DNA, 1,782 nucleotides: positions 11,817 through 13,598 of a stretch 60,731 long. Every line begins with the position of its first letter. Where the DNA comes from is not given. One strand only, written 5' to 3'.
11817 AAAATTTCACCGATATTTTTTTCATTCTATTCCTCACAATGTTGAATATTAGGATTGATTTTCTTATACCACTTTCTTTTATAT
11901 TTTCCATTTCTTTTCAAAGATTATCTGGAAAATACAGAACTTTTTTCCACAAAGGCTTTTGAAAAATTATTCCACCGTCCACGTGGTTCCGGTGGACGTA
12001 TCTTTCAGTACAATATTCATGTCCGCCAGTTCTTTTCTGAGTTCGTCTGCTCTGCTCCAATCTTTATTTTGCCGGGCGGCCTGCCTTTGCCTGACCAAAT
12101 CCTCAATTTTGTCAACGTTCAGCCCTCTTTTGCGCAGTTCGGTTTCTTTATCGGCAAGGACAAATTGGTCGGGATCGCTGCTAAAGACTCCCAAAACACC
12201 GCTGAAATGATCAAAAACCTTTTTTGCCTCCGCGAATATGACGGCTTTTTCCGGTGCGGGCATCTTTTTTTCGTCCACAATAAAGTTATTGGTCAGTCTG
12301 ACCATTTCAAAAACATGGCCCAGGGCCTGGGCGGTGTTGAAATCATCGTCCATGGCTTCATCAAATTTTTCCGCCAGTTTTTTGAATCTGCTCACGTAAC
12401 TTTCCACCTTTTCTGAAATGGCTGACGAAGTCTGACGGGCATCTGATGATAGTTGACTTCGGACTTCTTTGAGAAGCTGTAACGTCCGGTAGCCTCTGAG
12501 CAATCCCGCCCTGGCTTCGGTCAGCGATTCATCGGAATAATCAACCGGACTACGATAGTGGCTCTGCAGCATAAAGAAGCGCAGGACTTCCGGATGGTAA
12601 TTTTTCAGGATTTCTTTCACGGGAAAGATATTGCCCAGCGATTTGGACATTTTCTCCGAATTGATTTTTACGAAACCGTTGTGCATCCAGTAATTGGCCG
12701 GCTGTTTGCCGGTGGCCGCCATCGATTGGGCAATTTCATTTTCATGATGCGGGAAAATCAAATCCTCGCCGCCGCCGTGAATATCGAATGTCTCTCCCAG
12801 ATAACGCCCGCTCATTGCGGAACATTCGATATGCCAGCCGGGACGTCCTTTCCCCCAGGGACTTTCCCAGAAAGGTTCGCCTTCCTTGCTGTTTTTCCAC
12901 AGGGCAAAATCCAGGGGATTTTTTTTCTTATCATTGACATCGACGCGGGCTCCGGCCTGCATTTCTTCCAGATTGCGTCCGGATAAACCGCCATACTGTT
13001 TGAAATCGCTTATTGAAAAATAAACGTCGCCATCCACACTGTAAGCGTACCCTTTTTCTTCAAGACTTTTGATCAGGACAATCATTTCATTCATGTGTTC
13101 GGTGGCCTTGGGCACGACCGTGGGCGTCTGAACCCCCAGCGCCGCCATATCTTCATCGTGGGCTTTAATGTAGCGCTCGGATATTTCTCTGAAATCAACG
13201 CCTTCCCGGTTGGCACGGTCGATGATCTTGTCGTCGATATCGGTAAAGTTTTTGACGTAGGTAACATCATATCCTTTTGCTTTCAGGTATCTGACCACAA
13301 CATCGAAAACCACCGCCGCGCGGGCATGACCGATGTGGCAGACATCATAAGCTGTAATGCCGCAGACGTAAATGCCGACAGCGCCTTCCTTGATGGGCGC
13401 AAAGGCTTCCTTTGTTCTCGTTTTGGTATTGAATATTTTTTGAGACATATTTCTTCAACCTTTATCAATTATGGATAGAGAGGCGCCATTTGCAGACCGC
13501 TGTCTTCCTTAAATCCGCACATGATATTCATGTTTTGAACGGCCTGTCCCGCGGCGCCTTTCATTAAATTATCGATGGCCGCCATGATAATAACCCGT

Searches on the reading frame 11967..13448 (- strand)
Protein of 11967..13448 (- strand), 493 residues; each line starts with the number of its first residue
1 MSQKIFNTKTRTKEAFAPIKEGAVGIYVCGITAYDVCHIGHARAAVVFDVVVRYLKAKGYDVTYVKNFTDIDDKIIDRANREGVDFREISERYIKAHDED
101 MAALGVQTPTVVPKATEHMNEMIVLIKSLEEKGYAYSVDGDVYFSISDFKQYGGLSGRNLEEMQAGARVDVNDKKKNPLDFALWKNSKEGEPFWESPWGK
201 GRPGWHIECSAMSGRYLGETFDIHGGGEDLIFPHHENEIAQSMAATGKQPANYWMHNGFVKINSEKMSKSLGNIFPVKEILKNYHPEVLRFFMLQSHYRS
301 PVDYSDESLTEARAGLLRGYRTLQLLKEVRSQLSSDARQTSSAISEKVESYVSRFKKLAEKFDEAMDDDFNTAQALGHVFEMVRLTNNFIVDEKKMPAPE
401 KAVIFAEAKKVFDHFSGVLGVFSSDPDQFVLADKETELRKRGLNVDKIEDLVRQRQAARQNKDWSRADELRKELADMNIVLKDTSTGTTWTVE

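Call 76: search_protein_families(library=pfam, proteins=[window:11967-13448:-], max_evalue=0.00001)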
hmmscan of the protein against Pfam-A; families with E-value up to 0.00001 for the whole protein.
window:11967-13448:- (493 aa): 6 families
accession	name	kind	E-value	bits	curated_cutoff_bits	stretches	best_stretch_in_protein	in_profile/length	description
PF01406.26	tRNA-synt_1e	-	4.7e-140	466.6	27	1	16-313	2-300/301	tRNA synthetases class I (C) catalytic domain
PF09334.17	tRNA-synt_1g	-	3.1e-19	69.4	20.1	2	35-148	12-126/391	tRNA synthetases class I (M)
PF09190.17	DALR_2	-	5.3e-14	52.9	22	1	361-422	1-56/57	DALR domain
PF00133.28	tRNA-synt_1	-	5.2e-12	45.7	22.7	1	222-300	330-409/414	tRNA synthetases class I (I, L, M and V)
PF23493.1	CysS_C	-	4.1e-10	40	23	1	447-490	7-50/51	Cysteinyl-tRNA ligase anticodon binding domain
PF01921.24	tRNA-synt_1f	-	7.1e-10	38.8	27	1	222-301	236-317/360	tRNA synthetases class I (K)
